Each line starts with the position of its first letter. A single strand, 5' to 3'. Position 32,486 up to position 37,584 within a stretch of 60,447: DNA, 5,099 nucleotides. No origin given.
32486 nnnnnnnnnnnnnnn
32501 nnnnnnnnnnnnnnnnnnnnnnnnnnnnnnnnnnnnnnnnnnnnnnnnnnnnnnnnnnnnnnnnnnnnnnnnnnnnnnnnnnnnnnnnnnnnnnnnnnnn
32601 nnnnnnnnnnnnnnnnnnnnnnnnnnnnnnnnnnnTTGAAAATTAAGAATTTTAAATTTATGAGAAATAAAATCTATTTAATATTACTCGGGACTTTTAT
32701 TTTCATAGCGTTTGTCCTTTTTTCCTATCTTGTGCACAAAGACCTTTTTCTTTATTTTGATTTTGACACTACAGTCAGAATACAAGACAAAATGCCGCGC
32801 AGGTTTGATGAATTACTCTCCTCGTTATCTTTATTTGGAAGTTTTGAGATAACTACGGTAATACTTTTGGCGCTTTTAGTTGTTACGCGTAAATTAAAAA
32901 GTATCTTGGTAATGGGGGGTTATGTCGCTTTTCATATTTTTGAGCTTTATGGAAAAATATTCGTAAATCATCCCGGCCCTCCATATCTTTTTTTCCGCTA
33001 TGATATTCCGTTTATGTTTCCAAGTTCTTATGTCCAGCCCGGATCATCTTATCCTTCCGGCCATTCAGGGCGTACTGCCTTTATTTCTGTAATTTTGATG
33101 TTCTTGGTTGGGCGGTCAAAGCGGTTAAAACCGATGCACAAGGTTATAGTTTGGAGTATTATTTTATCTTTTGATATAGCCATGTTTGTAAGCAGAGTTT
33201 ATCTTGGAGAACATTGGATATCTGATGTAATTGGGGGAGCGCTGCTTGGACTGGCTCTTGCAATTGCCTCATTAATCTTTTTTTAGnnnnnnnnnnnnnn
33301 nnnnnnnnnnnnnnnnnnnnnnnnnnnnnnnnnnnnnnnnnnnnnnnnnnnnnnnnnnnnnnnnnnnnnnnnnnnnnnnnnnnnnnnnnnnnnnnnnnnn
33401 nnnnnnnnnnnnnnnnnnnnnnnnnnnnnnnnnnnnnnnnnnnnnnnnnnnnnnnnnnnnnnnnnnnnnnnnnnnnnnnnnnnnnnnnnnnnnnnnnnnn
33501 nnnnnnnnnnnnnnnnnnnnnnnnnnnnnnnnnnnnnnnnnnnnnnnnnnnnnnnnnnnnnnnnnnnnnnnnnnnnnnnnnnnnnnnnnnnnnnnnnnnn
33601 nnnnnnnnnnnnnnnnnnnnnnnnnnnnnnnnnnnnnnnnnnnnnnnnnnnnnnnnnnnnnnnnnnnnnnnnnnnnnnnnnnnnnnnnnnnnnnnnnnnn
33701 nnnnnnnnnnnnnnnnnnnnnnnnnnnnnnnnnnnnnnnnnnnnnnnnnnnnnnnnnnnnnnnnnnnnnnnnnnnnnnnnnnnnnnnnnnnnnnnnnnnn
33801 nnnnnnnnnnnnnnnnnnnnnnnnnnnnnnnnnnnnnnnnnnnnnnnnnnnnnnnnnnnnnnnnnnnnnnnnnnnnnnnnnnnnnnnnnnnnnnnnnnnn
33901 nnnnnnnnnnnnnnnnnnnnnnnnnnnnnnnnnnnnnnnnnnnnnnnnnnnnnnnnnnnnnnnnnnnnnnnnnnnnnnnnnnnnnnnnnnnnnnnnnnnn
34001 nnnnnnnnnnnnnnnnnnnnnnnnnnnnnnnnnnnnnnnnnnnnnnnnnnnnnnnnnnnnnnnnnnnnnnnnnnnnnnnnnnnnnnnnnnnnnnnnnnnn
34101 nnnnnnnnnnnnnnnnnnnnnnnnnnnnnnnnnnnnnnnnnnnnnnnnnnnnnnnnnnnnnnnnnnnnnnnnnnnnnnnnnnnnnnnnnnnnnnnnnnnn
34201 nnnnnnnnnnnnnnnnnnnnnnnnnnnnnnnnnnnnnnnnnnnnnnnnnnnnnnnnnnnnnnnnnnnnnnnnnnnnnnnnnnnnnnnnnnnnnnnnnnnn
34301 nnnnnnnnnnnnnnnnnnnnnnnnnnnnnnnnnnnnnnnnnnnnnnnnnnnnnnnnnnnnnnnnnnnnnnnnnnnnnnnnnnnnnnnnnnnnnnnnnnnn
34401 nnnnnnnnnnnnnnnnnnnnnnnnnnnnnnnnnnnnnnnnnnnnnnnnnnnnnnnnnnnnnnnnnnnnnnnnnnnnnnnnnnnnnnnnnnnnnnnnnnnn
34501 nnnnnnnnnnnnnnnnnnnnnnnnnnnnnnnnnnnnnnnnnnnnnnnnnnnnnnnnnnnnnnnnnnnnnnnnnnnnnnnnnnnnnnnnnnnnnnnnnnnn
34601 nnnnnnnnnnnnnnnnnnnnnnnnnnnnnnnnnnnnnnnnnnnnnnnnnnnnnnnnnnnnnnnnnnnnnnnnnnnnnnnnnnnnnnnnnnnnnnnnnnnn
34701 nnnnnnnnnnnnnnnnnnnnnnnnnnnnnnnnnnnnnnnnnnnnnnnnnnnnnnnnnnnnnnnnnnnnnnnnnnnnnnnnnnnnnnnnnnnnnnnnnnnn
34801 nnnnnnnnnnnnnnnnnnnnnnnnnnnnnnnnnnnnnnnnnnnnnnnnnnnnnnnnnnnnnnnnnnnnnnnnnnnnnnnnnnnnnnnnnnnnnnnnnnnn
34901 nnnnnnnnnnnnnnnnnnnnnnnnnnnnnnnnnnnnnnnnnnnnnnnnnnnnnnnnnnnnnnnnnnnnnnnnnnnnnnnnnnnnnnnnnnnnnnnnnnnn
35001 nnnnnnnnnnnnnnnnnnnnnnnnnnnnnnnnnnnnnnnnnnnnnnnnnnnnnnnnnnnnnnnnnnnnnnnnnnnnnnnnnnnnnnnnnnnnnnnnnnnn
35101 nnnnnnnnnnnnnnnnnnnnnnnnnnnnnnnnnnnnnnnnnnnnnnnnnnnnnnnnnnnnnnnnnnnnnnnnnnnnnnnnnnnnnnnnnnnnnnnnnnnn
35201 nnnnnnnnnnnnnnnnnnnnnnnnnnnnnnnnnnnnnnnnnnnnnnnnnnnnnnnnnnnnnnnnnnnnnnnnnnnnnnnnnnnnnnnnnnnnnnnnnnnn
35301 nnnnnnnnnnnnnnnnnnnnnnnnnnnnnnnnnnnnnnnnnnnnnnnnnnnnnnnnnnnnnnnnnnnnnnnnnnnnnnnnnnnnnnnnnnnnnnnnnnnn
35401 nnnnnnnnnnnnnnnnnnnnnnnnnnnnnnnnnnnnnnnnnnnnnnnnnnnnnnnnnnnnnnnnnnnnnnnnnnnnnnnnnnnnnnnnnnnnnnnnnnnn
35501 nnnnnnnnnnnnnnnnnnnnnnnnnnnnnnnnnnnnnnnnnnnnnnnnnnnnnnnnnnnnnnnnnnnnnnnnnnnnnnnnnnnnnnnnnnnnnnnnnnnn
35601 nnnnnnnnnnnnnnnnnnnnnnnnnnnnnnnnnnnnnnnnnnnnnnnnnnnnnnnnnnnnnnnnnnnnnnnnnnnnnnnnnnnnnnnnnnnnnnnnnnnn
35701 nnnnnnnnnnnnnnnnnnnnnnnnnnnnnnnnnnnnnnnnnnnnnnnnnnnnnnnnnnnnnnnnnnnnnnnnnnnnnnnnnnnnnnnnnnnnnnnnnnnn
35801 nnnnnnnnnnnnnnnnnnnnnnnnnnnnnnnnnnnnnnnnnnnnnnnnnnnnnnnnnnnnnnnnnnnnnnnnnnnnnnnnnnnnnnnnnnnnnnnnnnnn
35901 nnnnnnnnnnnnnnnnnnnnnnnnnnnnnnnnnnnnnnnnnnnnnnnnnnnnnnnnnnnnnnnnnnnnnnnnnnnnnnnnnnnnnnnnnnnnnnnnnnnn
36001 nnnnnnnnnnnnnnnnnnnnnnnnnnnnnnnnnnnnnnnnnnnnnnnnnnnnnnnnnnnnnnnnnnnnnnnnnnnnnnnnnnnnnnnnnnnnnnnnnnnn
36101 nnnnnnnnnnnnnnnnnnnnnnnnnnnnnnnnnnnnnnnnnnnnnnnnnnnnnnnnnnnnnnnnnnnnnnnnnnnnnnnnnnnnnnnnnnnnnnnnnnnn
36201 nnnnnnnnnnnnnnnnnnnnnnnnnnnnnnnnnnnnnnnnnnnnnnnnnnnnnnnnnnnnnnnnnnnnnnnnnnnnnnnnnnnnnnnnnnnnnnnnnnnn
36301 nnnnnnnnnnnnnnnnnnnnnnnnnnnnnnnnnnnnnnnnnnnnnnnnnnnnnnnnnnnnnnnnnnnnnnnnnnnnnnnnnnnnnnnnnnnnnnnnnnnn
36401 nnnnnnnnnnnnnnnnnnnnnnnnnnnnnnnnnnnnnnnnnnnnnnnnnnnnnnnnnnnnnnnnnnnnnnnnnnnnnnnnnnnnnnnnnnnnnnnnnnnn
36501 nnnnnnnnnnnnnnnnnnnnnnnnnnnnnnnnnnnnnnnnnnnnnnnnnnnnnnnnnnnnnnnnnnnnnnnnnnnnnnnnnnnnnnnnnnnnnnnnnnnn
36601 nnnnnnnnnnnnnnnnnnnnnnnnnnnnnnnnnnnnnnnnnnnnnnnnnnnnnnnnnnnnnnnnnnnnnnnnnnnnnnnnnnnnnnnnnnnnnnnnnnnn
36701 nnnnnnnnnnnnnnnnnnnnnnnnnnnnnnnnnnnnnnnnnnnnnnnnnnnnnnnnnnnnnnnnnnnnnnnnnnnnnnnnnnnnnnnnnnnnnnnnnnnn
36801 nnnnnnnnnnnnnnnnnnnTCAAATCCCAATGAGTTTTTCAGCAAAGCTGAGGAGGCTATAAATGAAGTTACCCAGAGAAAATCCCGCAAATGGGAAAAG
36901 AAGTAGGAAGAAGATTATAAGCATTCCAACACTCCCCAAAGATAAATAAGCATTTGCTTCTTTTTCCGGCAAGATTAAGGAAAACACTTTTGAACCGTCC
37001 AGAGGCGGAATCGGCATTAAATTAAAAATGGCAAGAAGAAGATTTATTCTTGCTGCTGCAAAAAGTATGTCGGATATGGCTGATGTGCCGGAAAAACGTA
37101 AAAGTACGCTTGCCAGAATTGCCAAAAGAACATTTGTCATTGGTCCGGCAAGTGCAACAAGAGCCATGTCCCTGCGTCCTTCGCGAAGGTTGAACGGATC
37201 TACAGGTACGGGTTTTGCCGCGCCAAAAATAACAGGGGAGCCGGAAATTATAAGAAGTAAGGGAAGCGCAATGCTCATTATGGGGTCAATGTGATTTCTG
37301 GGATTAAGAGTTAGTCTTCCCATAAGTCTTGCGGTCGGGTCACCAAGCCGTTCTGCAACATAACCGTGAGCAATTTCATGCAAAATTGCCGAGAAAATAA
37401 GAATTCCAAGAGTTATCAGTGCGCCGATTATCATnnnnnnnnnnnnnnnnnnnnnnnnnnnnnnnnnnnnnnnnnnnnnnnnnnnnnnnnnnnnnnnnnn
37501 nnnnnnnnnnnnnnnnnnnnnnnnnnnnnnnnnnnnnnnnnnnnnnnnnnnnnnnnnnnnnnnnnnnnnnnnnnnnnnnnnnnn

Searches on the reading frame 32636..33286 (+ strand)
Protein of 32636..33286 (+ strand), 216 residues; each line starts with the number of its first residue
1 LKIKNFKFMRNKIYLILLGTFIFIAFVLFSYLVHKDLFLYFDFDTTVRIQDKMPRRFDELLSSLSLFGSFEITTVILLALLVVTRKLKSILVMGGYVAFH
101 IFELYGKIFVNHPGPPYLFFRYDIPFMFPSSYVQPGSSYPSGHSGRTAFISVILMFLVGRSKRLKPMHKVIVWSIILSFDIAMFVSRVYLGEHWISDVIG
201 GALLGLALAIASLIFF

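Call 55: search_protein_families(library=pfam, proteins=[window:32636-33286:+], max_evalue=0.001)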
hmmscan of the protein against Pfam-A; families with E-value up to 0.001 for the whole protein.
window:32636-33286:+ (216 aa): 2 families
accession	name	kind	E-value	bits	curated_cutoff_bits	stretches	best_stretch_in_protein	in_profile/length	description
PF01569.27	PAP2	-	1.3e-16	61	27.2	1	102-214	19-123/130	PAP2 superfamily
PF14378.12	PAP2_3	-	8.1e-05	22.9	27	1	134-209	122-188/190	PAP2 superfamily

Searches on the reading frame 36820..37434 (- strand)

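Call 55: search_protein_families(library=pfam, proteins=[window:36820-37434:-], max_evalue=0.001)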
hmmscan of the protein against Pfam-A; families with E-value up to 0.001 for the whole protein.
window:36820-37434:- (204 aa): 1 family
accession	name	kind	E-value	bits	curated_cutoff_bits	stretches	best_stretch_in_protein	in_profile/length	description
PF02163.28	Peptidase_M50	-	7.5e-16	58.6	27.2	2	119-159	158-198/221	Peptidase family M50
